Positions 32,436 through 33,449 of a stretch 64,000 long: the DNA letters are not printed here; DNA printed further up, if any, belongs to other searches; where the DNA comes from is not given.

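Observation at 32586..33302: Minimal RtcR: CARF sensor domain fused directly to a Fis HTH, without the sigma54 AAA+ engine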

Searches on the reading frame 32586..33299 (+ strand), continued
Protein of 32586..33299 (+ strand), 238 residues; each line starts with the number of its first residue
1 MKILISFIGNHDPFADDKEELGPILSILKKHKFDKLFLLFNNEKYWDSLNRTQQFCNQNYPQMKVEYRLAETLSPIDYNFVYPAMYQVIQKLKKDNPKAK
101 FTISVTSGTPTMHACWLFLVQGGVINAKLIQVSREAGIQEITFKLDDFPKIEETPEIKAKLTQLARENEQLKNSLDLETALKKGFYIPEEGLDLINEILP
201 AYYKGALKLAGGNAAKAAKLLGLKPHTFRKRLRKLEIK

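Call 78: find_encoding_contigs(protein=P0020, flank=7000, max_places=1)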
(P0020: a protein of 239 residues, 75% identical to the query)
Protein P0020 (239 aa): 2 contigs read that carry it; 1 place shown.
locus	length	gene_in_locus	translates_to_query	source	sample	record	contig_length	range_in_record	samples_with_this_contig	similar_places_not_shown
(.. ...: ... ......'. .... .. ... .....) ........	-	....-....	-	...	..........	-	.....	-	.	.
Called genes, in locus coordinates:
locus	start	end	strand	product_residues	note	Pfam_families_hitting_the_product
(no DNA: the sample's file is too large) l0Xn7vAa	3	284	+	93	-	?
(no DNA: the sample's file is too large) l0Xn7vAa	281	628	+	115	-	-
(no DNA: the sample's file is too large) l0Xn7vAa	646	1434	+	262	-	-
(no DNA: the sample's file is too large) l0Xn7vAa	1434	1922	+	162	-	-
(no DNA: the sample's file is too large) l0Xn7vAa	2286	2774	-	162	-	-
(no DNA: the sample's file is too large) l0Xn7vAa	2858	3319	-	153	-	-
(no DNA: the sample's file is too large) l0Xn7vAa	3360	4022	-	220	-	-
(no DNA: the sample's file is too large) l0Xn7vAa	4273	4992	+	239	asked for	PF06956:RtcR, PF02954:HTH_8 (weak)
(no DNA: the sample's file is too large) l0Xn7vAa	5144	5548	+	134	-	PF20600:ExoX-like_C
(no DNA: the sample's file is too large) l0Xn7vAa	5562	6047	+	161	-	PF00574:CLP_protease (weak)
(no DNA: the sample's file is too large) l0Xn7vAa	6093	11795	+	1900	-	PF02384:N6_Mtase, PF02518:HATPase_c (weak)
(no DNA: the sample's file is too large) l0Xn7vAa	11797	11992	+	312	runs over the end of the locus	-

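Call 79: find_encoding_contigs(protein=P0047, flank=7000, max_places=2)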
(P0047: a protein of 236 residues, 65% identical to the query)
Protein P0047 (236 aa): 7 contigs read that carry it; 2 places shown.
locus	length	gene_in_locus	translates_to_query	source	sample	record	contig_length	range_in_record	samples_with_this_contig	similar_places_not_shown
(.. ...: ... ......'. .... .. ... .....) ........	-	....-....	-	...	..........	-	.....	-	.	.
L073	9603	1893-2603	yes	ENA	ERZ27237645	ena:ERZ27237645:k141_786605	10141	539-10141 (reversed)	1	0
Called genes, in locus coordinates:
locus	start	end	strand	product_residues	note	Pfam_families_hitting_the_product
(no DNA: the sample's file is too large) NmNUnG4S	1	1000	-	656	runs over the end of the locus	PF11074:DUF2779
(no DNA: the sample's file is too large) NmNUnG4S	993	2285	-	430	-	PF10117:McrBC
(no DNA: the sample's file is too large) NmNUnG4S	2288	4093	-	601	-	PF00004:AAA (faint), PF07728:AAA_5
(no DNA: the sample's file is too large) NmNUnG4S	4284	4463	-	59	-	-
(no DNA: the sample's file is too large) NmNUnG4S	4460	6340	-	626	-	PF22977:WHD (faint), PF00004:AAA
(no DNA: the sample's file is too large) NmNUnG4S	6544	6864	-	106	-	-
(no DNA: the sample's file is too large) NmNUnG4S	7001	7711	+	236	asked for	PF06956:RtcR, PF22208:Cas_Csm6_CARF (weak)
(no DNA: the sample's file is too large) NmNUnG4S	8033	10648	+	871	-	-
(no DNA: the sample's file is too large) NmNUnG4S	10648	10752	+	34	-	-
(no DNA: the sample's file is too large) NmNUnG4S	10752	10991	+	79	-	-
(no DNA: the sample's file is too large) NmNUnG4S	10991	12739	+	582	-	-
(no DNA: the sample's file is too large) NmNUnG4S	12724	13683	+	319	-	-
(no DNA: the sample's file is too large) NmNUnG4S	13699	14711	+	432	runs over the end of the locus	-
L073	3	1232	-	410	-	?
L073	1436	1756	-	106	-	-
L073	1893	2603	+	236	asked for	PF06956:RtcR, PF22208:Cas_Csm6_CARF (weak)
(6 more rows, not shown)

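Call 80: find_encoding_contigs(protein=P0056, flank=7000, max_places=1)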
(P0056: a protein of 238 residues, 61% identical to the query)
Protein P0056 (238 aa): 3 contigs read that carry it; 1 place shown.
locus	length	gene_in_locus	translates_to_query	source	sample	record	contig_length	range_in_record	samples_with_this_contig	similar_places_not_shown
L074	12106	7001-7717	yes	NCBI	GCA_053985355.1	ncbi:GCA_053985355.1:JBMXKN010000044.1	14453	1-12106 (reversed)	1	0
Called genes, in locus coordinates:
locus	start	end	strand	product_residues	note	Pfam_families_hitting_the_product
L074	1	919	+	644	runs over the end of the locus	PF00009:GTP_EFTU, PF01926:MMR_HSR1 (weak), PF03144:GTP_EFTU_D2 (weak), PF25461:Beta-barrel_SelB, PF09107:WHD_3rd_SelB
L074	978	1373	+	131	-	PF01258:zf-dskA_traR (weak)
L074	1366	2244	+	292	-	PF01297:ZnuA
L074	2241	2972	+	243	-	PF00005:ABC_tran, PF02463:SMC_N (weak), PF13304:AAA_21 (weak)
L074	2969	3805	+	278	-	PF00950:ABC-3, PF01032:FecCD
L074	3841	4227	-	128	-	-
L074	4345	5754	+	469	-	-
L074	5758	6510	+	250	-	PF01026:TatD_DNase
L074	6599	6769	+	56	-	PF12797:Fer4_2, PF12837:Fer4_6, PF13237:Fer4_10, PF14697:Fer4_21, PF00037:Fer4, PF12838:Fer4_7, PF13187:Fer4_9, PF00037:Fer4, +11 more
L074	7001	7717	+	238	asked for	PF06956:RtcR, PF22208:Cas_Csm6_CARF (faint), PF02954:HTH_8 (weak)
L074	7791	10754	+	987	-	-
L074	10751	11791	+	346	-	-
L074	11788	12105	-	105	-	?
